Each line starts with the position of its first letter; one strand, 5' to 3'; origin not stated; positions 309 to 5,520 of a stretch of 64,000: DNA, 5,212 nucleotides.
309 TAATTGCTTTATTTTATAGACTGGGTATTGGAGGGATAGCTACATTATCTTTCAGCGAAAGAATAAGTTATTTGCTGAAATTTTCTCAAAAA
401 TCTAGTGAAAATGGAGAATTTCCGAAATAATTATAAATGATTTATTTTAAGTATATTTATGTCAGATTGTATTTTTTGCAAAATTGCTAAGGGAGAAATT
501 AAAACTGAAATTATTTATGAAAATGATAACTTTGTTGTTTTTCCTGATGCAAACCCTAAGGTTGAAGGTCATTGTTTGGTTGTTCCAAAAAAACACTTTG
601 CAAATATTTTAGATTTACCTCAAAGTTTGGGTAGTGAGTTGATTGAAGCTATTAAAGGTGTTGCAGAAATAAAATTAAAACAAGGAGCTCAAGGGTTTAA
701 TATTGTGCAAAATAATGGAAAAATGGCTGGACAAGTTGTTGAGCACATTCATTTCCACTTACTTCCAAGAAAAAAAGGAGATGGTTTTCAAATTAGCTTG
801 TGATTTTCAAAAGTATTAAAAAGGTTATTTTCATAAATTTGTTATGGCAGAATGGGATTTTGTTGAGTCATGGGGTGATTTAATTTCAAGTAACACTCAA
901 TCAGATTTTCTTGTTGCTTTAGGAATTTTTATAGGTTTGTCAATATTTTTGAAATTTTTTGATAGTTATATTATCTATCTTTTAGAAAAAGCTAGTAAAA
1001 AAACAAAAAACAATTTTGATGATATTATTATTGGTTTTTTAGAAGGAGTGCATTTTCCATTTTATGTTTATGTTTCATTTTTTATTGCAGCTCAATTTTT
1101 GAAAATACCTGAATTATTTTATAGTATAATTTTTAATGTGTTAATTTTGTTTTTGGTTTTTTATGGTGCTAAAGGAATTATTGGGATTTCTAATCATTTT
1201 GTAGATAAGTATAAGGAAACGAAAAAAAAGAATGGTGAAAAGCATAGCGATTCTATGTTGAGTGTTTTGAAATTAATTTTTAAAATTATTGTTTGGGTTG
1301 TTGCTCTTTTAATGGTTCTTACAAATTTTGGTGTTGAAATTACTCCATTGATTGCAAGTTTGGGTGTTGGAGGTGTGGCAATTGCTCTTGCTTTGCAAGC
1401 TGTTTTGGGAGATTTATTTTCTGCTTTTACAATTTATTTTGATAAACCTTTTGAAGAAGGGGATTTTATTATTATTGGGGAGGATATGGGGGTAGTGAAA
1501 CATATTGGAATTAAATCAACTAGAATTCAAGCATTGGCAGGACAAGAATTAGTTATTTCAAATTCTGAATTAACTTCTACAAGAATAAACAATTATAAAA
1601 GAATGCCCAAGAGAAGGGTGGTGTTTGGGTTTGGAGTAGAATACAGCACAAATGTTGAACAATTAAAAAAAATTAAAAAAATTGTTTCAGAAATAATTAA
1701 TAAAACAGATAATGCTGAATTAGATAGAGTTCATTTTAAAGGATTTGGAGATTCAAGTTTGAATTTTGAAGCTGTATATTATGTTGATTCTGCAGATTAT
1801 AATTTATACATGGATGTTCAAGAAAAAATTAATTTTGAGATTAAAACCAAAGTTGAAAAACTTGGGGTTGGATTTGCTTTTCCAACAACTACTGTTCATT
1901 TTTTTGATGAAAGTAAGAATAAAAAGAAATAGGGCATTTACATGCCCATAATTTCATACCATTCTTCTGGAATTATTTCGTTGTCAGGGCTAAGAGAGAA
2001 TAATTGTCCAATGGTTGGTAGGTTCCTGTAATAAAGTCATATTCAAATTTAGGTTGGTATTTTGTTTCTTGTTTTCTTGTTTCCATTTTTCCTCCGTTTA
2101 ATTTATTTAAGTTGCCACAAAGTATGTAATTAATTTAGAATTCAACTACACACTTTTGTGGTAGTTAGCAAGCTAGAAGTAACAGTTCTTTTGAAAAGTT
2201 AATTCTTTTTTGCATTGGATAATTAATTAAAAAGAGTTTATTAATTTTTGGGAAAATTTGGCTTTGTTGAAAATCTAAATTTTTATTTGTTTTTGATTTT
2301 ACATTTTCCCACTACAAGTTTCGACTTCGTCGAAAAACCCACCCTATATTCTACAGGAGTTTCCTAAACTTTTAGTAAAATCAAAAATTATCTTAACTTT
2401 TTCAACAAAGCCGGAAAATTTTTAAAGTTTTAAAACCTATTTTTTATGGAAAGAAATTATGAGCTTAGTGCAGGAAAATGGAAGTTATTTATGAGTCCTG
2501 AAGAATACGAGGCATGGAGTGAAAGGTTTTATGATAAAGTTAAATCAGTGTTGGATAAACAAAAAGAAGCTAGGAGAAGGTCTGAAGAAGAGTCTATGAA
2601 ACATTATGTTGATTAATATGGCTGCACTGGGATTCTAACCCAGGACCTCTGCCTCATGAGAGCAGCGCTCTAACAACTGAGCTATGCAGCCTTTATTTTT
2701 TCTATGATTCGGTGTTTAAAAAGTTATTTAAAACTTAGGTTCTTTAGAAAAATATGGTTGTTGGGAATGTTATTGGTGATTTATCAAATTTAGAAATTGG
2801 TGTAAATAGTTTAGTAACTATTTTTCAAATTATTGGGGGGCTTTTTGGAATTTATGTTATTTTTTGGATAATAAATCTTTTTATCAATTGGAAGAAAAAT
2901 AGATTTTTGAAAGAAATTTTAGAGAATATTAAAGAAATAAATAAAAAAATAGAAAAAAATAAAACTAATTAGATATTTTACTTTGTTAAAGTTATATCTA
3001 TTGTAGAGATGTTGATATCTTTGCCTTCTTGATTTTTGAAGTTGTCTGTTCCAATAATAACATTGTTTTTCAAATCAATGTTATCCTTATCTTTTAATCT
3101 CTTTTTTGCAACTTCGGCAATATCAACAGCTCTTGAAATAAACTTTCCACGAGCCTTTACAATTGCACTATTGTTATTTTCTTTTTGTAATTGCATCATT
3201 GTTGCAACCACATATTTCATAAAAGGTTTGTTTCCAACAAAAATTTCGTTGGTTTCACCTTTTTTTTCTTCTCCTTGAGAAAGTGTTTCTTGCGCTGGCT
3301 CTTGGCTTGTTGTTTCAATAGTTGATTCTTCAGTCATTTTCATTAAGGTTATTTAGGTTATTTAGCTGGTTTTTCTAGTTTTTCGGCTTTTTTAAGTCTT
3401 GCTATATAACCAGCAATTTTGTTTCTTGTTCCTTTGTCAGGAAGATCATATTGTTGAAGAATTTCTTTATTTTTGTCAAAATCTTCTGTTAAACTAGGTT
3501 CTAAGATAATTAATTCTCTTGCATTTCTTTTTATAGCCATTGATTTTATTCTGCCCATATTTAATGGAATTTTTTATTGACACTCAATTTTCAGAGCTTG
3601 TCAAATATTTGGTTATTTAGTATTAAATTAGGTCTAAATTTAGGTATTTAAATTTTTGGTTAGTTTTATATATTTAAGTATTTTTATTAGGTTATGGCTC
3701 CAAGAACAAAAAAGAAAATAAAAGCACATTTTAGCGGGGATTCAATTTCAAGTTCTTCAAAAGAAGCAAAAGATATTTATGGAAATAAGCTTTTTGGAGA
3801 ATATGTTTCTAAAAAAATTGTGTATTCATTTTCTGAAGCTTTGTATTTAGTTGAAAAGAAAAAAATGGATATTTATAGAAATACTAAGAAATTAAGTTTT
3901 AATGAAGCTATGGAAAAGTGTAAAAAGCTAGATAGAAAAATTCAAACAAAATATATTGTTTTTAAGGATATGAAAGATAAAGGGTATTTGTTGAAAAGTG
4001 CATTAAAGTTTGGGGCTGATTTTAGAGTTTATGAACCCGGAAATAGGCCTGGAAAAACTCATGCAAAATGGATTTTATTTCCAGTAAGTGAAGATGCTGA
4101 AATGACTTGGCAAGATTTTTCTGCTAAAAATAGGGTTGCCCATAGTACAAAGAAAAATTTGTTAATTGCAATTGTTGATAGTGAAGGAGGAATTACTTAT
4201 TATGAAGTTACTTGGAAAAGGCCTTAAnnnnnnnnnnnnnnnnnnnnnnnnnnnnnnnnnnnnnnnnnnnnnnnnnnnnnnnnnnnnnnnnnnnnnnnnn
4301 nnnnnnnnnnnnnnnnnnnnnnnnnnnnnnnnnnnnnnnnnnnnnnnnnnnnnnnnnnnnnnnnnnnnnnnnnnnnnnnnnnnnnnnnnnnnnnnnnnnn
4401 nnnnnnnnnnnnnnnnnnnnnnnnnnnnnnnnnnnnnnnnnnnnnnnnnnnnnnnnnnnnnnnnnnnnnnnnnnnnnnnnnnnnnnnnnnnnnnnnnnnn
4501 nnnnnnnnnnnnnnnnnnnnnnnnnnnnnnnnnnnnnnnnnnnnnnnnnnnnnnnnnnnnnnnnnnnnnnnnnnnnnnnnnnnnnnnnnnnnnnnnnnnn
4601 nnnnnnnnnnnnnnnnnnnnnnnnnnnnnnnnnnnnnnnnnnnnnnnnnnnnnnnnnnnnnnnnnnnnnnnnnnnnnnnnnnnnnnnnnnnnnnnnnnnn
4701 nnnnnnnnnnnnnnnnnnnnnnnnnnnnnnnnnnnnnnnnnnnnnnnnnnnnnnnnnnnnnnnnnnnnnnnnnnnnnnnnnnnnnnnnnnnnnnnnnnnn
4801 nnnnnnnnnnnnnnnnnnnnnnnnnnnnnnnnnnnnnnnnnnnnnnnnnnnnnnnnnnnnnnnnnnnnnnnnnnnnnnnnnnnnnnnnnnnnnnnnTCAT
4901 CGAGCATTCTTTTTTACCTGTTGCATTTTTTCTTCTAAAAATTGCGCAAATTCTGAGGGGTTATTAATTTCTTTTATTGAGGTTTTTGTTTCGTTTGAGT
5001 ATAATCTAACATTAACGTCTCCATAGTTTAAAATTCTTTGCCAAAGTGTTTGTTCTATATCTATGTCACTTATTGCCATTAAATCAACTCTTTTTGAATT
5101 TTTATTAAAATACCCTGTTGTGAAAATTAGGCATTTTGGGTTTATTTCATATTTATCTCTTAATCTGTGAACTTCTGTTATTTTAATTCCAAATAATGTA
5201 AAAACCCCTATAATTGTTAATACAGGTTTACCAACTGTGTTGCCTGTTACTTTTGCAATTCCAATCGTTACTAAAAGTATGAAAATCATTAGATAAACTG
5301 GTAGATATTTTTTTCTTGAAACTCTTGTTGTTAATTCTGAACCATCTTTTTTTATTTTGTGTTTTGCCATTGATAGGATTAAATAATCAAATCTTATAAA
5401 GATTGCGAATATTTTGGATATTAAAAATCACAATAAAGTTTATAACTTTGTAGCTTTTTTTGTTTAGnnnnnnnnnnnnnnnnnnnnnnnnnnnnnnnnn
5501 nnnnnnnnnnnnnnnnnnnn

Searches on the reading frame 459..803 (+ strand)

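Call 81: search_protein_families(library=pfam, proteins=[window:459-803:+], max_evalue=0.0001)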
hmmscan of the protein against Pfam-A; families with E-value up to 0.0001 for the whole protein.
window:459-803:+ (114 aa): 3 families
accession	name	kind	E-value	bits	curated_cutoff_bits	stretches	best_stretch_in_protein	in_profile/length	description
PF01230.28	HIT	-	5.6e-26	91.5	21.5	1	11-106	1-97/98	HIT domain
PF11969.13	DcpS_C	-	1.4e-20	74.3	24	1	4-103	2-101/114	Scavenger mRNA decapping enzyme C-term binding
PF04677.20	CwfJ_C_1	-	8.7e-05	22.8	21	1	2-78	12-88/122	Protein similar to CwfJ C-terminus 1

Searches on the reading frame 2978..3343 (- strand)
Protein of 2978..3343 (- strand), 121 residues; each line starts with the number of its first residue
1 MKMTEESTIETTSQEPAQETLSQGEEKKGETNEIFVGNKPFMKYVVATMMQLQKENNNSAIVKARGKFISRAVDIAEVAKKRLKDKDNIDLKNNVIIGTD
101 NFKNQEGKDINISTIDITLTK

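Call 81: search_protein_families(library=pfam, proteins=[window:2978-3343:-], max_evalue=0.0001)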
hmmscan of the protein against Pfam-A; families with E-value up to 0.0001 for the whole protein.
window:2978-3343:- (121 aa): 1 family
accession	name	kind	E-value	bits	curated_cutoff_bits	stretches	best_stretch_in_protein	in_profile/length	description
PF01918.27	Alba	-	9.9e-13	48.1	25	1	32-85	1-54/66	Alba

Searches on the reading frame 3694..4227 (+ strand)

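Call 81: search_protein_families(library=pfam, proteins=[window:3694-4227:+], max_evalue=0.0001)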
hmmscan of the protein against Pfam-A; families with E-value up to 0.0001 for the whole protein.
window:3694-4227:+ (177 aa): 2 families
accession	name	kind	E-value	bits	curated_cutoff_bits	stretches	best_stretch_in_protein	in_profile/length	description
PF01974.23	tRNA_int_endo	-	4e-28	97.8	27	1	84-169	2-85/85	tRNA intron endonuclease, catalytic C-terminal domain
PF02778.19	tRNA_int_endo_N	-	4.9e-11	42.4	21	1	10-72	2-66/67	tRNA intron endonuclease, N-terminal domain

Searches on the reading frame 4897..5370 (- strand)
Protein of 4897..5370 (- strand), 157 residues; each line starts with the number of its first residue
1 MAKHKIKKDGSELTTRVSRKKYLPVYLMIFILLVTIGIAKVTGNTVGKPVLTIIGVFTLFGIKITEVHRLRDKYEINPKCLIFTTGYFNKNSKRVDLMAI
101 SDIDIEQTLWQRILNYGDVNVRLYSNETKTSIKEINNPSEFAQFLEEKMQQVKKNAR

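Call 81: search_protein_families(library=pfam, proteins=[window:4897-5370:-], max_evalue=0.0001)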
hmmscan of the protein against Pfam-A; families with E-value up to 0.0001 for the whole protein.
window:4897-5370:- (157 aa): 1 family
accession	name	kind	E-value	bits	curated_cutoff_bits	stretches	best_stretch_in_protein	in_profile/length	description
PF03703.20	bPH_2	-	4.2e-11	43.4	22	1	73-144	5-77/78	Bacterial PH domain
